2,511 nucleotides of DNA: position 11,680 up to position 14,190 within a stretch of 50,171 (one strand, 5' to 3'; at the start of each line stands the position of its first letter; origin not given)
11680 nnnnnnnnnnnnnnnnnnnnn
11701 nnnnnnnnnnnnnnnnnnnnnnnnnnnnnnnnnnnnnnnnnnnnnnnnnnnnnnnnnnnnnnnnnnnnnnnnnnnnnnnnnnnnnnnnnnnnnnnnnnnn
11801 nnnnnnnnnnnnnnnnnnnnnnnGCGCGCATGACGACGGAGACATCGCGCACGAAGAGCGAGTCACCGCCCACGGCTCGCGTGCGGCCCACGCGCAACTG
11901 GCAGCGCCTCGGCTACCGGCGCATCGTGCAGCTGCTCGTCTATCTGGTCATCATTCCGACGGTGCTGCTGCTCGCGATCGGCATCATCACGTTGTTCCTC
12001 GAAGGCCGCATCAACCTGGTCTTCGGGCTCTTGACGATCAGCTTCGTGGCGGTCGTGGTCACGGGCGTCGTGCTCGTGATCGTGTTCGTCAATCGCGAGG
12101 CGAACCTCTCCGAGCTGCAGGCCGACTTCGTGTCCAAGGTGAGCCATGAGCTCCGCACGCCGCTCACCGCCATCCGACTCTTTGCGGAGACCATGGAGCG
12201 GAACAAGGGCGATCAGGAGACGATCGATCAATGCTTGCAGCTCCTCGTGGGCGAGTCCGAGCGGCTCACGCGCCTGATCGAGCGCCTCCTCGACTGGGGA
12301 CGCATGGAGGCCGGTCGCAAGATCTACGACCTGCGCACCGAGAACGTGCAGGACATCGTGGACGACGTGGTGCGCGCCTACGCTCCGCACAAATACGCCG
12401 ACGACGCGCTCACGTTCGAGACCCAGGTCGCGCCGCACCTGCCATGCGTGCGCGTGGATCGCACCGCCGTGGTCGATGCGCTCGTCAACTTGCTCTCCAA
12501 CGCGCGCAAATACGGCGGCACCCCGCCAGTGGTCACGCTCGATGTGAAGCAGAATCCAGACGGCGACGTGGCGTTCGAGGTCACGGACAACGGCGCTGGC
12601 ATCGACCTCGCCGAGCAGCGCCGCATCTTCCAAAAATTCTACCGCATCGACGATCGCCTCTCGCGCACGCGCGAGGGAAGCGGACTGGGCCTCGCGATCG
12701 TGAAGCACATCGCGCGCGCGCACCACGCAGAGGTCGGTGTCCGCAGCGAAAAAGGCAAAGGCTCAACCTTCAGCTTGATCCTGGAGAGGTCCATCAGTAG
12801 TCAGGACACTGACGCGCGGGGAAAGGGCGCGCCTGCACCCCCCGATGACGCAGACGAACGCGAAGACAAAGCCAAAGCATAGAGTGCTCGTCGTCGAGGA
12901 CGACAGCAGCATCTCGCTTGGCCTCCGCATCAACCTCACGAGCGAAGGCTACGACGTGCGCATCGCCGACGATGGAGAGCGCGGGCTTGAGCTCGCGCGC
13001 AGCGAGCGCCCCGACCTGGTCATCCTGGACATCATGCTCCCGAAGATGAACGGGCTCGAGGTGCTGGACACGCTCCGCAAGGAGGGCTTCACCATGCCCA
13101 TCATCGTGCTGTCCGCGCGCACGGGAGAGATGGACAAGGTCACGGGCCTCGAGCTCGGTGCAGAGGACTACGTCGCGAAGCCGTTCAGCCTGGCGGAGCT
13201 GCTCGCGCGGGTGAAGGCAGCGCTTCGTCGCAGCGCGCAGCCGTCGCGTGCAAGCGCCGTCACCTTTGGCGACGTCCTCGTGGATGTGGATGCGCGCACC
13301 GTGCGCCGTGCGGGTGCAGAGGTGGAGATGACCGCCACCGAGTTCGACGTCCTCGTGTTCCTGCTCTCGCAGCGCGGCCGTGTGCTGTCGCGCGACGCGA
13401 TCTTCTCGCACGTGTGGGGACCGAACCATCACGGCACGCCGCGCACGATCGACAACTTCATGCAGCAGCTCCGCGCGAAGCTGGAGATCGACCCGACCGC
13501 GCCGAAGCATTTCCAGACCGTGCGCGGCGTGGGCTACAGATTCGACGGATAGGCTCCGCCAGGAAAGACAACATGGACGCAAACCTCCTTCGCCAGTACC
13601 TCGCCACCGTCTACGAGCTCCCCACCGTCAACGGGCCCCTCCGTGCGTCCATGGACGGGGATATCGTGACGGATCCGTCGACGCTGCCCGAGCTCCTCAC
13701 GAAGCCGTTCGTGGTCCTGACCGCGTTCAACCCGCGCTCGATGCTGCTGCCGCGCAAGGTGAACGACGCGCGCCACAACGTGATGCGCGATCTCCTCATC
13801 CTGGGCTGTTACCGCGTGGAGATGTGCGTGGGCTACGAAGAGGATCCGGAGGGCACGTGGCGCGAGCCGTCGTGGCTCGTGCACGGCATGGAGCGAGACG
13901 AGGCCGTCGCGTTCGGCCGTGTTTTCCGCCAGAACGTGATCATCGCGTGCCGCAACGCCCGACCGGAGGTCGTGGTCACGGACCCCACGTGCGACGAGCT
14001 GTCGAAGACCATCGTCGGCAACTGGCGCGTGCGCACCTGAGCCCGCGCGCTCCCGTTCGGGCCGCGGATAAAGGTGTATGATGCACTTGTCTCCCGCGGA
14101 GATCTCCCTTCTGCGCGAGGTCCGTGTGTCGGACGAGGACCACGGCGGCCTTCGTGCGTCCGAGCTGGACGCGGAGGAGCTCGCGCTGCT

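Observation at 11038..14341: Catalytically dead-looking rhomboid homolog with zinc ribbon, upstream of an intramembrane-sensing HK/RR pair and DUF3293-like genes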

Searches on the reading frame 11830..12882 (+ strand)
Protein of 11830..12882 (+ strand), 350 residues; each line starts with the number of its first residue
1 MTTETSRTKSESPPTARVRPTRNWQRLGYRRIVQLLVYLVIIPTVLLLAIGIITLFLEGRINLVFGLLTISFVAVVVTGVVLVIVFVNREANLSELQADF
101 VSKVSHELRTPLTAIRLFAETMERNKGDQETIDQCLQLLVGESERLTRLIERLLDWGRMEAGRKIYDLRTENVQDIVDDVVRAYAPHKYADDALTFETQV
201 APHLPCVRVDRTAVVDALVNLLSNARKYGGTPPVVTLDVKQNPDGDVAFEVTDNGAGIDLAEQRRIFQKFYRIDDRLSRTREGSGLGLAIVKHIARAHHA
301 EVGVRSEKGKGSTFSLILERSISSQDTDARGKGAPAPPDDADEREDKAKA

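Call 3: search_protein_families(library=pfam, proteins=[window:11830-12882:+], max_evalue=1)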
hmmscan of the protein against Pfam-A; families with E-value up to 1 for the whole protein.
window:11830-12882:+ (350 aa): 4 families
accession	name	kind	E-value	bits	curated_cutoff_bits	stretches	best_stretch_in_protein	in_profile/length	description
PF02518.31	HATPase_c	-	2.9e-24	86.1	26.4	1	210-319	2-108/111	Histidine kinase-, DNA gyrase B-, and HSP90-like ATPase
PF00512.31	HisKA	-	4.8e-18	65.4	26.9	1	97-162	2-66/66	His Kinase A (phospho-acceptor) domain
PF13589.12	HATPase_c_3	-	0.015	15.7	25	1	216-289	5-80/137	Histidine kinase-, DNA gyrase B-, and HSP90-like ATPase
PF14358.11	DUF4405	-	0.027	15.4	26.7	1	66-86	4-24/66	Domain of unknown function (DUF4405)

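Call 4: search_protein_families(library=ncbifam, proteins=[window:11830-12882:+], max_evalue=1)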
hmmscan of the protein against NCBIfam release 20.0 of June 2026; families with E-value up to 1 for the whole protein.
window:11830-12882:+ (350 aa): 86 families (the best 25 are shown)
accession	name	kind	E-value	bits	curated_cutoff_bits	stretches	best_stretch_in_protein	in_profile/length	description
NF046044.1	PnpS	equivalog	5e-61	206.8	400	1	76-318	149-389/390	two-component system histidine kinase PnpS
TIGR02966.1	phoR_proteo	equivalog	5.2e-58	196.6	334.2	1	69-317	86-332/333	phosphate regulon sensor histidine kinase PhoR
NF033092.0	HK_WalK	equivalog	2.9e-49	168.1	725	1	75-318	350-592/594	cell wall metabolism sensor histidine kinase WalK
NF045911.1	TCSHisKinNblS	equivalog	4.5e-44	150.8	1000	1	77-317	368-617/621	two-component system sensor histidine kinase NblS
NF047874.1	MASE3_PAS_HK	subfamily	5.9e-44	150.9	560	1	90-325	391-630/655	MASE3 domain-containing sensor histidine kinase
NF040691.1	MtrAB_MtrB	equivalog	5.3e-43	147.8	450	1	88-321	262-493/507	MtrAB system histidine kinase MtrB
NF041735.1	hist_kin_RppB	equivalog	1.9e-40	139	400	1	95-318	214-437/438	two-component system sensor histidine kinase RppB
NF008468.0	PRK11360.1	equivalog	7.4e-37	127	646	1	99-325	398-613/616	two-component system sensor histidine kinase AtoS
NF041832.1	near_NosP_CTERM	subfamily_domain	1.7e-36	126.1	400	1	90-328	2-233/370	NahK/ErcS family hybrid sensor histidine kinase/response regulator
NF008235.0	PRK11006.1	equivalog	7.7e-36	123.9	390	1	81-321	188-424/431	phosphate regulon sensor histidine kinase PhoR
NF008312.0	PRK11100.1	equivalog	6.6e-35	120.8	356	1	99-321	258-475/477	two-component system sensor histidine kinase CreC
NF006800.0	PRK09303.1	equivalog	1.5e-33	116.3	342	1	97-317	151-374/383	histidine kinase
TIGR01386.1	cztS_silS_copS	subfamily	8.6e-33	114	292.55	1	97-316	241-454/457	heavy metal sensor histidine kinase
TIGR02956.1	TMAO_torS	equivalog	1.1e-32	113.1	676.5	1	97-328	464-690/967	TMAO reductase system sensor histidine kinase/response regulator TorS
NF033093.1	HK_VicK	exception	4.6e-32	111.2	680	1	78-319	190-434/448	cell wall metabolism sensor histidine kinase VicK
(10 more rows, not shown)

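Call 50: find_homologous_proteins(query=window:11830-12882:+, max_evalue=1e-20)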
Query window:11830-12882:+ (350 aa): 4956 proteins with E <= 1e-20 among 8000 candidates; the best 120 are listed.
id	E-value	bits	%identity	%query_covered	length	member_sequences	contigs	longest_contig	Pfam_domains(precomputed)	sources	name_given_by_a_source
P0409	7.4e-225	763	100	100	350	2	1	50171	PF02518.32,PF00512.32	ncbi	-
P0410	2.2e-207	706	94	100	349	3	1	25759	PF02518.32,PF00512.32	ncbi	-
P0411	3.4e-199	679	90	100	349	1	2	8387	PF02518.32,PF00512.32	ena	-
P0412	4.6e-183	626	82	99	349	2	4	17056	PF02518.32,PF00512.32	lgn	-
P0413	4.0e-156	537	74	98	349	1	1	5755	PF02518.32,PF00512.32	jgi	jgi:two-component system phosphate regulon sensor histidine kinase PhoR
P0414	7.3e-155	533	73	98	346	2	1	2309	PF02518.32,PF00512.32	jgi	jgi:two-component system phosphate regulon sensor histidine kinase PhoR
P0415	3.0e-154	531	82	89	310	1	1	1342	PF02518.32,PF00512.32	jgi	jgi:two-component system phosphate regulon sensor histidine kinase PhoR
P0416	1.6e-151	522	74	95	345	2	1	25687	PF02518.32,PF00512.32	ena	-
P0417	3.3e-136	472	70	90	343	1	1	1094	PF02518.32,PF00512.32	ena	-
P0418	9.4e-136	470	66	96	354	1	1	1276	PF02518.32,PF00512.32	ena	-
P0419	1.8e-135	469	73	85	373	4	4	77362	PF02518.32,PF00512.32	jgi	jgi:two-component system phosphate regulon sensor histidine kinase PhoR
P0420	2.4e-135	469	71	88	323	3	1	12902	PF02518.32,PF00512.32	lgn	-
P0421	1.6e-134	466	71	89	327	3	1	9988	PF02518.32,PF00512.32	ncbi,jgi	jgi:two-component system phosphate regulon sensor histidine kinase PhoR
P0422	1.8e-134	466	68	94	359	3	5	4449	PF02518.32,PF00512.32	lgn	-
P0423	2.0e-134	466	70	89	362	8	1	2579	PF02518.32,PF00512.32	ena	-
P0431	1.3e-133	463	69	91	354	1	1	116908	PF02518.32,PF00512.32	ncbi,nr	ncbi:MAG: two-component sensor histidine kinase [Labilithrix sp.]|nr:two-component sensor histidine 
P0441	1.7e-132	460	66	94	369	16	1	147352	PF02518.32,PF00512.32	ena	-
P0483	5.8e-130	451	67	91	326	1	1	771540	PF02518.32,PF00512.32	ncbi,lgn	ncbi:MAG: ATP-binding protein [Labilithrix sp.]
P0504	9.1e-129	447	69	88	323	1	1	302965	PF02518.32,PF00512.32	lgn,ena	-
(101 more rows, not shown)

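Call 51: find_encoding_contigs(protein=P0431, flank=6000, max_places=1)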
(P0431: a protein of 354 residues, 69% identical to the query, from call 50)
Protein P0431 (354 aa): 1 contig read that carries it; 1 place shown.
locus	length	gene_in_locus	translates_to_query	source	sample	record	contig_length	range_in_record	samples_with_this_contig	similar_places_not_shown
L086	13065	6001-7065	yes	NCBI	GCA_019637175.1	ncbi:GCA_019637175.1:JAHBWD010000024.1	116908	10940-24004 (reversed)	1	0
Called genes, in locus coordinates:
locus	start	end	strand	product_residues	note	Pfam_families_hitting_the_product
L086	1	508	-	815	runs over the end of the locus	-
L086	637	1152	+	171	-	-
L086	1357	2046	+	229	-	-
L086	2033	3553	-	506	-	PF00289:Biotin_carb_N, PF13549:ATP-grasp_5 (faint), PF02222:ATP-grasp, PF02786:CPSase_L_D2, PF07478:Dala_Dala_lig_C, PF02785:Biotin_carb_C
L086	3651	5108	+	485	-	-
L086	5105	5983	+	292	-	PF08501:Shikimate_dh_N, PF18317:SDH_C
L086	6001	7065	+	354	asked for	PF00512:HisKA, PF02518:HATPase_c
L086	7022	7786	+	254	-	PF00072:Response_reg, PF00486:Trans_reg_C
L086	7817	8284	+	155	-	PF11697:DUF3293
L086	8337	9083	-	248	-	PF19030:TSP1_ADAMTS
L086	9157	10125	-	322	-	PF03781:FGE-sulfatase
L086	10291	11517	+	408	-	-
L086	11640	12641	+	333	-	-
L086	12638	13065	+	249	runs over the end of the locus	PF01061:ABC2_membrane (weak), PF12679:ABC2_membrane_2, PF12730:ABC2_membrane_4, PF12698:ABC2_membrane_3, PF13346:ABC2_membrane_5 (weak)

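Call 52: find_encoding_contigs(protein=P0483, flank=6000, max_places=1)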
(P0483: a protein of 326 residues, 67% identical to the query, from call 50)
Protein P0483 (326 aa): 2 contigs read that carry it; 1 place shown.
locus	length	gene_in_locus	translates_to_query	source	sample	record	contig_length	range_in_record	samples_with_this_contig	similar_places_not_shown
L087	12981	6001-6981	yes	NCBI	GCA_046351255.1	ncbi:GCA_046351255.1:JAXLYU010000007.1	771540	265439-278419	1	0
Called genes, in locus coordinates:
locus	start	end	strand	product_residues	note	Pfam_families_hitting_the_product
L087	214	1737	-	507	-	PF00289:Biotin_carb_N, PF02222:ATP-grasp, PF02786:CPSase_L_D2, PF07478:Dala_Dala_lig_C, PF02785:Biotin_carb_C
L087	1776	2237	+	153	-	PF03703:bPH_2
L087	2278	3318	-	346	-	-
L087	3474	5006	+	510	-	-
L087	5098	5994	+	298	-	PF08501:Shikimate_dh_N, PF18317:SDH_C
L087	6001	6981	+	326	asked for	PF00512:HisKA, PF02518:HATPase_c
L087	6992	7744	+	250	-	PF00072:Response_reg, PF00486:Trans_reg_C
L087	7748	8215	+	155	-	PF11697:DUF3293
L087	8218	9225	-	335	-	PF03781:FGE-sulfatase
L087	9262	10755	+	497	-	PF05227:CHASE3, PF00015:MCPsignal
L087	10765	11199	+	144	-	PF01584:CheW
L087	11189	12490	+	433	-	PF01739:CheR, PF08241:Methyltransf_11 (weak), PF08242:Methyltransf_12 (weak), PF13649:Methyltransf_25 (faint), PF07719:TPR_2 (faint)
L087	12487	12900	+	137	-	PF01584:CheW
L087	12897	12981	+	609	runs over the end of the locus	PF01627:Hpt, PF02518:HATPase_c, PF00072:Response_reg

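Call 53: find_encoding_contigs(protein=P0416, flank=6000, max_places=1)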
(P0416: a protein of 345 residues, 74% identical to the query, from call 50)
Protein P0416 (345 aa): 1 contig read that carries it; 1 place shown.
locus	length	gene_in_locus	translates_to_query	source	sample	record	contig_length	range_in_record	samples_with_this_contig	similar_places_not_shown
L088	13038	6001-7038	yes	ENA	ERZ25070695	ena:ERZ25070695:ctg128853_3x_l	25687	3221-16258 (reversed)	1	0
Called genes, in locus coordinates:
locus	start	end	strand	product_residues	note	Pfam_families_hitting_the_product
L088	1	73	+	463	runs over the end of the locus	-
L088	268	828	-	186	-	-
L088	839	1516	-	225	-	-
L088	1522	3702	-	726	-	PF07719:TPR_2 (faint), PF12094:DUF3570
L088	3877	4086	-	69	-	PF14086:DUF4266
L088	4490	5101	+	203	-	-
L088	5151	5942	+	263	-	-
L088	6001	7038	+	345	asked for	PF00512:HisKA, PF02518:HATPase_c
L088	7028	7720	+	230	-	PF00072:Response_reg, PF00486:Trans_reg_C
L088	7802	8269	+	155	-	PF11697:DUF3293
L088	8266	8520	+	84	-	-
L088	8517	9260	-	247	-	PF03781:FGE-sulfatase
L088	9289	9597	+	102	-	-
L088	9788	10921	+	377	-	PF00005:ABC_tran, PF13304:AAA_21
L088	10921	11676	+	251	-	PF01061:ABC2_membrane, PF12679:ABC2_membrane_2, PF12730:ABC2_membrane_4, PF12698:ABC2_membrane_3, PF13346:ABC2_membrane_5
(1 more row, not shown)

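Call 61: find_encoding_contigs(protein=P0409, flank=10000, max_places=1)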
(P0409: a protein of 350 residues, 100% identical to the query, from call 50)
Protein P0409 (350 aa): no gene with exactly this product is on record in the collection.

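Call 64: find_encoding_contigs(protein=P0504, flank=4000, max_places=1)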
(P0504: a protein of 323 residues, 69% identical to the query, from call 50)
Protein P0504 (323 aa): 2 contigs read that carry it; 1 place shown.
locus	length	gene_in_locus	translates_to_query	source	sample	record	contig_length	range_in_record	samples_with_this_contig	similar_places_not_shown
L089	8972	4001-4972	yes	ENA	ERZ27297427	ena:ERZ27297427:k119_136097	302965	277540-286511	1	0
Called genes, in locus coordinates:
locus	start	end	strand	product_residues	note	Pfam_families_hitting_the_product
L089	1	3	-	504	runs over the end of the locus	PF00289:Biotin_carb_N, PF02222:ATP-grasp, PF02786:CPSase_L_D2, PF07478:Dala_Dala_lig_C, PF02785:Biotin_carb_C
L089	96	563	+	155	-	PF14907:NTP_transf_5 (weak), PF19502:DUF6036 (faint), PF10706:Aminoglyc_resit (weak)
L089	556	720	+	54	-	-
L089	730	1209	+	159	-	PF03703:bPH_2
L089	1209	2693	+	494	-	-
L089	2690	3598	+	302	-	PF08501:Shikimate_dh_N, PF18317:SDH_C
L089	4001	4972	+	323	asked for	PF00512:HisKA, PF02518:HATPase_c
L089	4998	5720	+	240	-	PF00072:Response_reg, PF00486:Trans_reg_C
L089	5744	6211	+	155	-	PF11697:DUF3293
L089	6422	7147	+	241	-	PF00378:ECH_1, PF16113:ECH_2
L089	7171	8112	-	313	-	PF03781:FGE-sulfatase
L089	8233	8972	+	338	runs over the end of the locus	PF00005:ABC_tran, PF13304:AAA_21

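Call 65: find_encoding_contigs(protein=P0441, flank=4000, max_places=1)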
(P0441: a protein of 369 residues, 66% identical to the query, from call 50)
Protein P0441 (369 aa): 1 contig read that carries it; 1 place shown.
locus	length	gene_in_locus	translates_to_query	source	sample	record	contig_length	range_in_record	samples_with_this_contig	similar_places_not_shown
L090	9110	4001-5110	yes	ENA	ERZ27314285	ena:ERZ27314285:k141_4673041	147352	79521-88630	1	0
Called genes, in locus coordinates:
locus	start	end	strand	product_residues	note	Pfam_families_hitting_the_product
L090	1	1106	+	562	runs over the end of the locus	PF13742:tRNA_anti_2, PF01336:tRNA_anti-codon (weak), PF02601:Exonuc_VII_L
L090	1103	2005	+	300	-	PF08501:Shikimate_dh_N, PF18317:SDH_C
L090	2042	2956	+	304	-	-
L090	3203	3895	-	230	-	PF06940:DUF1287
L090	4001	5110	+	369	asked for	PF00512:HisKA, PF02518:HATPase_c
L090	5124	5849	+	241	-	PF00072:Response_reg, PF00486:Trans_reg_C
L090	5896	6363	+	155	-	PF11697:DUF3293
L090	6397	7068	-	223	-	-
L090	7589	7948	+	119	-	-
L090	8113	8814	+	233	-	PF00378:ECH_1, PF16113:ECH_2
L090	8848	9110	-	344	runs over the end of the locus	-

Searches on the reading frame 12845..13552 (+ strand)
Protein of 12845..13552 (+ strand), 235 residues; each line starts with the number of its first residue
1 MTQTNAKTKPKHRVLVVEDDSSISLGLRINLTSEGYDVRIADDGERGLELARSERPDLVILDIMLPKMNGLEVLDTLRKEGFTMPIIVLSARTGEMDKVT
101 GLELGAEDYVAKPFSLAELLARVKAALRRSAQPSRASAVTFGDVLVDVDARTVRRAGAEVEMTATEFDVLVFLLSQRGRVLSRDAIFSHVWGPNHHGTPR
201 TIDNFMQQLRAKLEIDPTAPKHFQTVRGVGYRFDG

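Call 3: search_protein_families(library=pfam, proteins=[window:12845-13552:+], max_evalue=1)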
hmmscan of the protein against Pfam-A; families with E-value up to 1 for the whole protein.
window:12845-13552:+ (235 aa): 3 families
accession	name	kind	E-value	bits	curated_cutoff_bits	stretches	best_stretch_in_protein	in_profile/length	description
PF00072.30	Response_reg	-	1.2e-30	106.3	30.2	1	14-124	1-111/111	Response regulator receiver domain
PF00486.34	Trans_reg_C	-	5.6e-24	84.5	26.2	1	157-233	1-77/77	Transcriptional regulatory protein, C terminal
PF03709.21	OKR_DC_1_N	-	0.27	12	29.3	0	29-94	11-74/111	Orn/Lys/Arg decarboxylase, N-terminal domain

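Call 4: search_protein_families(library=ncbifam, proteins=[window:12845-13552:+], max_evalue=1)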
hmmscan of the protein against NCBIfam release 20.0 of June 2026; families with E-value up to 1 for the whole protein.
window:12845-13552:+ (235 aa): 110 families (the best 25 are shown)
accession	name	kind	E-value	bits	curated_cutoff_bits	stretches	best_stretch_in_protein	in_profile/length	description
NF040689.1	MtrAB_MtrA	equivalog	1.7e-66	223.7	300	1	14-232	1-217/219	MtrAB system response regulator MtrA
NF040534.1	resp_reg_YycF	equivalog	1.1e-63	214.6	340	1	13-232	2-226/231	response regulator YycF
TIGR02154.1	PhoB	equivalog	4.4e-62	209.3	296.2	1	12-234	3-226/226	phosphate regulon transcriptional regulator PhoB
NF045944.1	ResRegRpaBCyano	equivalog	9.9e-59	198.5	330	1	15-233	1-227/229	response regulator transcription factor RpaB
NF007820.0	PRK10529.1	equivalog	2.1e-58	197.4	325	1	13-233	3-223/225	two-component system response regulator KdpE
NF041733.1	resp_reg_CseB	equivalog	8.4e-58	195.4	350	1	13-233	2-226/228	two-component system response regulator CseB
TIGR01387.1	cztR_silR_copR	subfamily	5e-57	193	279.2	1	14-232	1-217/218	heavy metal response regulator transcription factor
NF033120.0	vanR_FM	exception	1.1e-55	188.7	460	1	14-235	6-231/231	vancomycin resistance response regulator transcription factor, VanR-F/VanR-M family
NF008296.0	PRK11083.1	equivalog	1.1e-55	188.6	273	1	11-233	3-225/228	two-component system response regulator CreB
NF053854.1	RespRegPhoBBctds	equivalog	1.1e-54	185.1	270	1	14-233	1-224/225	two-component system response regulator PhoB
NF007005.1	PRK09468.1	equivalog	5.5e-52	176.5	331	1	11-233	3-231/237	osmolarity response regulator transcription factor OmpR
NF007346.1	PRK09836.1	equivalog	7.8e-52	176.3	420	1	13-232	2-220/227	copper/silver response regulator transcription factor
NF033117.2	vanR_ACDEGLN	exception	5.7e-51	173.3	350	1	14-233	1-225/226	VanR-ABDEGLN family response regulator transcription factor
NF045991.1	RespRegCtrARhodob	equivalog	1.1e-49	169.2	350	1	13-231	2-219/224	response regulator transcription factor CtrA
NF008567.0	PRK11517.1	equivalog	3.8e-48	163.8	353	1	13-234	2-219/223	response regulator transcription factor HprR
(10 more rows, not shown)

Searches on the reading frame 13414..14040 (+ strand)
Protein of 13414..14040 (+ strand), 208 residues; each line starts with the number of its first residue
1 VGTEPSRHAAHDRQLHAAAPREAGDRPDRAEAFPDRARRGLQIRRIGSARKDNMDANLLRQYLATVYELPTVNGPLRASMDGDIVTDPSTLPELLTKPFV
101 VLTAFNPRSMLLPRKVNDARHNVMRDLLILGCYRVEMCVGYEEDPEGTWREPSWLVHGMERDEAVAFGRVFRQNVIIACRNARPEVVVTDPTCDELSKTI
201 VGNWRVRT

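Call 3: search_protein_families(library=pfam, proteins=[window:13414-14040:+], max_evalue=1)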
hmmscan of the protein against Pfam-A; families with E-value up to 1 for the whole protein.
window:13414-14040:+ (208 aa): 1 family
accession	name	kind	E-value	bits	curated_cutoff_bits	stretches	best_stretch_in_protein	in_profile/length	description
PF11697.13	DUF3293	-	3.4e-18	66.5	25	1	102-176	1-73/73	Protein of unknown function (DUF3293)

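Call 4: search_protein_families(library=ncbifam, proteins=[window:13414-14040:+], max_evalue=1)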
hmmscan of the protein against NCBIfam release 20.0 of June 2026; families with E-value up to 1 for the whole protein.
window:13414-14040:+ (208 aa): 0 families
